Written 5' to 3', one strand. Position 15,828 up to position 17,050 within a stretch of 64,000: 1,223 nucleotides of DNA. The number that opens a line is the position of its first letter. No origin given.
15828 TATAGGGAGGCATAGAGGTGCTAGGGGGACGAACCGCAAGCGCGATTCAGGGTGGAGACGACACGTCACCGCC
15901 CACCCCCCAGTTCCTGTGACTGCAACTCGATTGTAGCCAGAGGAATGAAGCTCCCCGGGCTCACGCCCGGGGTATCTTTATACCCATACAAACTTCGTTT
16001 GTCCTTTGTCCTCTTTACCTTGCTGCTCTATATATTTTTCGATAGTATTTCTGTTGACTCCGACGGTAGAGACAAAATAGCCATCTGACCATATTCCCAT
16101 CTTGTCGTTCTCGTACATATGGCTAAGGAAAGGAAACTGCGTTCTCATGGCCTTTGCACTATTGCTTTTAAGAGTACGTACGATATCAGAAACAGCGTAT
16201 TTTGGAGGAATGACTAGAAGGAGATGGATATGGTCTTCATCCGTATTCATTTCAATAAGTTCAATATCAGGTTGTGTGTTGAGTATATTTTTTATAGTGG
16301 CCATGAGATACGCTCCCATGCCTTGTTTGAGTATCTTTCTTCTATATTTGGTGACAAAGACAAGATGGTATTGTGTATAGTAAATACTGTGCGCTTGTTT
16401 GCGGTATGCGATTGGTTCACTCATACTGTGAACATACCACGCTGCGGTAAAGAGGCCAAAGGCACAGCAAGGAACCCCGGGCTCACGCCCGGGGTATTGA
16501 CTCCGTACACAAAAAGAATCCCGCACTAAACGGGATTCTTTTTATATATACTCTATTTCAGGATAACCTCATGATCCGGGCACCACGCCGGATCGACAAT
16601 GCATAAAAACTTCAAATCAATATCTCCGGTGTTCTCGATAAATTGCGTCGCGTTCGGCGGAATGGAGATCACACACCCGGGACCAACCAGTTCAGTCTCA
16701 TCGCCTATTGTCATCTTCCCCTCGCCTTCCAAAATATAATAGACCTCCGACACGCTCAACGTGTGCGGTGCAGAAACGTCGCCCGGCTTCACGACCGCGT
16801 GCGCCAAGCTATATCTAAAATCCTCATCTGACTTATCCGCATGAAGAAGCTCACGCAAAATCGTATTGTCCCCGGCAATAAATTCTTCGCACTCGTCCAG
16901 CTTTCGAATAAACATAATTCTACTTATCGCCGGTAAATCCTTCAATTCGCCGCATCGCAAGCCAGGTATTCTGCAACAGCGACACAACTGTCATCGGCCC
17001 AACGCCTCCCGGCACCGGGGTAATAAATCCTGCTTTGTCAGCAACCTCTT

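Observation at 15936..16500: IS200-type element with identical palindromic subterminal hairpins; a related hairpin-like remnant sits about 34 kb away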

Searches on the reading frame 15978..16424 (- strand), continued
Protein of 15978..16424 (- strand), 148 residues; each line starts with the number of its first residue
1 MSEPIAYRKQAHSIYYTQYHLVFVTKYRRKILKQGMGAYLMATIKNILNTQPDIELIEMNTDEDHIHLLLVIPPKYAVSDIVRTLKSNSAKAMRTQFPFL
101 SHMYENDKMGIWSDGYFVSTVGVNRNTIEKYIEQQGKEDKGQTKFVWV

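Call 30: find_related_loci(query=A1, collection=metagenome_contigs, flank=1500)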
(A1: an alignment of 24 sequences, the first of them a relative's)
Query A1 (148 aa) in metagenome_contigs; peptide patterns used: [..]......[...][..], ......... (x = any residue, [..] = any of these).
600 stretches matched a pattern (row limit reached: there are more); 532 encode a relative of the query (tblastn E <= 1e-3); the best 80 are kept; 80 distinct loci.
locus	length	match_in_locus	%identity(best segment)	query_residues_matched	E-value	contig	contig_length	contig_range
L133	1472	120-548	69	5-147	7e-73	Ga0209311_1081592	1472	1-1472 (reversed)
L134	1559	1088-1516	59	4-146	6e-60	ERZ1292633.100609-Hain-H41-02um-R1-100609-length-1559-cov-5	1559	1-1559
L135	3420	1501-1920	57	5-145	2e-56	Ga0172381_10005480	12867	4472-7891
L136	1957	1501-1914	58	7-145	8e-54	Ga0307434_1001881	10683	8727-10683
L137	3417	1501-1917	54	7-146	2e-53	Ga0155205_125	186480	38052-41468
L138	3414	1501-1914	58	7-145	2e-52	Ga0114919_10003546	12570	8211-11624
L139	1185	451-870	56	5-145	4e-55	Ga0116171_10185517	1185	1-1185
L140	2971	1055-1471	54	7-146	2e-51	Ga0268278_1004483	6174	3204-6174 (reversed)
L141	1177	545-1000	52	3-147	1e-53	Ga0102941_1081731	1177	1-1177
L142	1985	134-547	56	7-145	3e-51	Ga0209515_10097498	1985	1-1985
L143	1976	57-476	52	5-145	8e-51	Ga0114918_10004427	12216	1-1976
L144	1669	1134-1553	53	5-145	8e-52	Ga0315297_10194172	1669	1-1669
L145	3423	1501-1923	51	5-146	2e-50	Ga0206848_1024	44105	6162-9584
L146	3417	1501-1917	55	7-146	2e-50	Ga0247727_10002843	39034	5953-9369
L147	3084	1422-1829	56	7-143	2e-50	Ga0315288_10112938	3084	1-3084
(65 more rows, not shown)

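Call 35: search_solved_structures(query=window:15978-16424:-, show_alignments=2)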
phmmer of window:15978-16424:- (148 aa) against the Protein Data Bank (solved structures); distinct sequences matched with E-value up to 0.001: 8.
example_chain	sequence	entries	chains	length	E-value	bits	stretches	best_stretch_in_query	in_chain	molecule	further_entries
2a6m_A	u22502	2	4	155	3e-22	82.2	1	1-147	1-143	ISHp608 transposase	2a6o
2vhg_A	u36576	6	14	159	6.4e-22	81.1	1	3-147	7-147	TRANSPOSASE ORFA | Putative transposase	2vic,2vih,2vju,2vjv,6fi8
2ec2_A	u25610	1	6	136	1e-19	74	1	6-139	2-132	136aa long hypothetical transposase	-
2xm3_A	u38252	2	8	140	1.1e-17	67.4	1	4-136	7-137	TRANSPOSASE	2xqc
2xma_A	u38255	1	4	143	1.2e-17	67.3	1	4-136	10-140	TRANSPOSASE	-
2f4f_A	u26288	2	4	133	1.3e-17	67.1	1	9-139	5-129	Transposase, putative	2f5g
2fyx_A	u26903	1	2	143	2.2e-17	66.4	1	11-136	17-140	transposase, putative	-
2xo6_A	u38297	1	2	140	4e-17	65.6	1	4-136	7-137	TRANSPOSASE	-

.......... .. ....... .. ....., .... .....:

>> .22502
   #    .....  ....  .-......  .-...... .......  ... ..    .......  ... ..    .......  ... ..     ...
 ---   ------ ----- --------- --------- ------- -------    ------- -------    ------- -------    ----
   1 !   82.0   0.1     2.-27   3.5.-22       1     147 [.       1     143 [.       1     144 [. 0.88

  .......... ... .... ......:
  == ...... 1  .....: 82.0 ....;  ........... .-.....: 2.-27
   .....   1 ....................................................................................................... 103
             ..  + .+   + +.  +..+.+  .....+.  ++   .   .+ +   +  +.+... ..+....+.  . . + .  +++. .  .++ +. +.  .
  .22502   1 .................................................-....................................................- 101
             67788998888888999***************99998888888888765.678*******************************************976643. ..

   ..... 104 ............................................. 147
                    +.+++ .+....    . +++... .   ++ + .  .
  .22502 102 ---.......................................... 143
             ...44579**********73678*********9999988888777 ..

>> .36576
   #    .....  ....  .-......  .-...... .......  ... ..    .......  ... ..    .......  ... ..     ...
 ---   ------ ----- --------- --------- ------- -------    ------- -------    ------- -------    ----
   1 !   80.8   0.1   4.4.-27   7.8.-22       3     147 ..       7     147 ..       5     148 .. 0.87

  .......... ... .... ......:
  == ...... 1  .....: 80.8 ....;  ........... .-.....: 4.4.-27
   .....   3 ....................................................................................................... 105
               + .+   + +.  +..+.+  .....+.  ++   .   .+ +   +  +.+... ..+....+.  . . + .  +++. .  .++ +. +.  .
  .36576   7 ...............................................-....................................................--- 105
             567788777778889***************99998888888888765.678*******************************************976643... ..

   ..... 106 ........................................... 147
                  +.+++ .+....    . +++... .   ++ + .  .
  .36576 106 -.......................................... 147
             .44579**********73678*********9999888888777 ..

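Call 47: search_dna_similar(query=window:15978-16424:-, collection=plasmids, mode=protein, max_rows=40, rows=spread)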
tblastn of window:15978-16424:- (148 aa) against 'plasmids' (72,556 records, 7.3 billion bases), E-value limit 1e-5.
Records with a match: 3152; places in all: 4575; records where one place covers at least 80% of the query: 2712.
Best place of each record, by identity: <60% 3152.
By first word of the organism name: Salmonella 633; Enterococcus 588; Escherichia 445; Klebsiella 351; Bacillus 234; Clostridium 83; Yersinia 69; Staphylococcus 44; Campylobacter 37; Vibrio 36; and 184 more.
By predicted mobility (MOB-suite, as given by PLSDB): conjugative 1378; non-mobilizable 1225; mobilizable 549.
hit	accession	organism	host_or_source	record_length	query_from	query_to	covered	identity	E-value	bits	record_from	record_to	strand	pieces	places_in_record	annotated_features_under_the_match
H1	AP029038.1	Rickettsia endosymbiont of Nesidiocoris tenuis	insect gut metagenome,Nesidiocoris ...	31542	8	146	94%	48.9%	7e-39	145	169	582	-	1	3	tnpA_319: IS200/IS605-like element IS1541A family transposase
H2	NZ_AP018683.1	Vibrio casei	-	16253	7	137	89%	38.3%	4e-16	81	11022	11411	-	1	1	tnpA: IS200/IS605 family transposase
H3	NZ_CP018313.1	Klebsiella pneumoniae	Homo sapiens,nose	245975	1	135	79%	42.4%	3e-15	104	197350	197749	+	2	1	none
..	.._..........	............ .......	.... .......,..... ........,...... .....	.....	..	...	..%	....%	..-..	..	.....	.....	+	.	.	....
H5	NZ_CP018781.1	Brucella pituitosa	Zea mays,cell culture,root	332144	7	137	82%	39.4%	4e-11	91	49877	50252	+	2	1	none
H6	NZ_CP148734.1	Clostridium perfringens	-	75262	11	139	87%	36.4%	9e-17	83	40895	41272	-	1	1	tnpA: IS200/IS605-like element IS200S family transposase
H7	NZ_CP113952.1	Rhodococcus sp. JS3073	culture,soil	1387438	1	135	91%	34.5%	1e-14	77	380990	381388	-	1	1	record has no annotation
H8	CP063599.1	Enterococcus faecium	Homo sapiens,rectal swab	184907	11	140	88%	35.4%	2e-18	87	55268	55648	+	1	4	tnpA: IS200/IS605 family transposase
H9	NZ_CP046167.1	Enterococcus faecium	Homo sapiens,urine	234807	11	140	88%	35.4%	2e-18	87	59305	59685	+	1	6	tnpA: IS200/IS605 family transposase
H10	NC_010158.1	Yersinia pestis Angola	-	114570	11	140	88%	35.4%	1e-17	85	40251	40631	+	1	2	tnpA: IS200/IS605-like element IS1541A family transposase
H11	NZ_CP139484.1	Bacillus sp. RA(2023)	mixed culture,soil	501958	7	135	87%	35.1%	2e-15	79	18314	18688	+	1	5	tnpA: IS200/IS605 family transposase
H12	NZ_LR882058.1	Escherichia coli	Gallus gallus domesticus,Broiler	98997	11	140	88%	34.6%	3e-14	76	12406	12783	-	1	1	tnpA: IS200/IS605 family transposase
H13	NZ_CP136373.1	Bacillus mycoides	whole organism,soil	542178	7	135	87%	34.4%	2e-15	79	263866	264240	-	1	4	tnpA: IS200/IS605 family transposase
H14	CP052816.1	Salmonella enterica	Chicken Breasts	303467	7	139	83%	35.8%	2e-14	102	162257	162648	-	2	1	none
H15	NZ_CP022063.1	Salmonella enterica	Environment,ground turkey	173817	7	139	83%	35.8%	2e-14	102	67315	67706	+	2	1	none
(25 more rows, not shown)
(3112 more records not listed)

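Call 48: get_annotated_region(hit=H10, flank=400)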
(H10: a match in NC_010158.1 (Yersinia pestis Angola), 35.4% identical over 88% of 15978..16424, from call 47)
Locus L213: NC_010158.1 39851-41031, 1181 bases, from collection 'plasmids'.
description: Yersinia pestis Angola plasmid pMT-pPCP, complete sequence
organism: Yersinia pestis Angola (NCBI taxid 349746)
taxonomy: Bacteria; Pseudomonadota; Gammaproteobacteria; Enterobacterales; Yersiniaceae; Yersinia; Yersinia pestis; Yersinia pestis Angola
host: -; source: -; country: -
typing (MOB-suite, as given by PLSDB): mobilizable; replicon IncFIB,rep_cluster_2350
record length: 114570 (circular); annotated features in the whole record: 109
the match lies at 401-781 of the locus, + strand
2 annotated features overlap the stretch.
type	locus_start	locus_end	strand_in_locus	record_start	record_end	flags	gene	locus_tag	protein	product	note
CDS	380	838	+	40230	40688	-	tnpA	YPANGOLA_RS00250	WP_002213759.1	IS200/IS605-like element IS1541A family transposase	GO:0006313 - DNA transposition [Evidence IEA]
CDS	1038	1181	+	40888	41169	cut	-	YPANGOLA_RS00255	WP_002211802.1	hypothetical protein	-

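Call 49: get_annotated_region(hit=H1, flank=400)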
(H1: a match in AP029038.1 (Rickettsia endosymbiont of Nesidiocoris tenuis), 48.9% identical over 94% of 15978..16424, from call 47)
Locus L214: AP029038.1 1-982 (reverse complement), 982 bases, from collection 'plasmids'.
description: MAG: Rickettsia endosymbiont of Nesidiocoris tenuis rNten plasmid pRNTEN_3 DNA, complete genome
organism: Rickettsia endosymbiont of Nesidiocoris tenuis (NCBI taxid 1430427)
taxonomy: Bacteria; Pseudomonadota; Alphaproteobacteria; Rickettsiales; Rickettsiaceae; Rickettsia; Rickettsia endosymbiont of Nesidiocoris tenuis
host: -; source: insect gut metagenome,Nesidiocoris tenuis; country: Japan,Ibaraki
typing (MOB-suite, as given by PLSDB): non-mobilizable; replicon rep_cluster_23
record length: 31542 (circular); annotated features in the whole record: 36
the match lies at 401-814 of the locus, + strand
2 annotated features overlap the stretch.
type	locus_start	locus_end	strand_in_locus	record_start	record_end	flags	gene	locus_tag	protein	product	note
CDS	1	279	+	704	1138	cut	tnpA_320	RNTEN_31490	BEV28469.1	IS200/IS605-like element IS1541A family transposase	-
CDS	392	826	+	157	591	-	tnpA_319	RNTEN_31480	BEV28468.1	IS200/IS605-like element IS1541A family transposase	-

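Call 52: search_protein_families(library=ncbifam, proteins=[window:15978-16424:-], max_evalue=0.01)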
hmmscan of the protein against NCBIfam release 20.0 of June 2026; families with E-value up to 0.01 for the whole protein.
window:15978-16424:- (148 aa): 2 families
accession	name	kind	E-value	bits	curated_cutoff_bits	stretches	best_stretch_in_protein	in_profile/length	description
NF033573.1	transpos_IS200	equivalog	1.9e-37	128.3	55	1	7-134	1-126/126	IS200/IS605 family transposase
NF047646.1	REP_Tyr_transpos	equivalog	1.9e-07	31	80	1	11-122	4-115/146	REP-associated tyrosine transposase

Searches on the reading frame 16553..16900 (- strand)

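Call 52: search_protein_families(library=ncbifam, proteins=[window:16553-16900:-], max_evalue=0.01)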
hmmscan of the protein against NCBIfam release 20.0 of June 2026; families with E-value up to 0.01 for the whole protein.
window:16553-16900:- (115 aa): 5 families
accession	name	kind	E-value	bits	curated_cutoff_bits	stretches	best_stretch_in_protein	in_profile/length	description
NF012004.0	PRK15460.1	equivalog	2.6e-06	26.4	859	1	20-109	375-465/478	mannose-1-phosphate guanyltransferase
TIGR01479.1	GMP_PMI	equivalog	3.6e-06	26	372.95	1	16-101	361-447/467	mannose-1-phosphate guanylyltransferase/mannose-6-phosphate isomerase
NF012001.0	PRK15457.1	equivalog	0.00029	20.6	193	1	29-105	154-228/233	ethanolamine utilization acetate kinase EutQ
TIGR03404.1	bicupin_oxalic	subfamily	0.0017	17.5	254.2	1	32-102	247-323/367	bicupin, oxalate decarboxylase family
NF009806.0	PRK13290.1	subfamily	0.0029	17.6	128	1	25-105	30-110/130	ectoine synthase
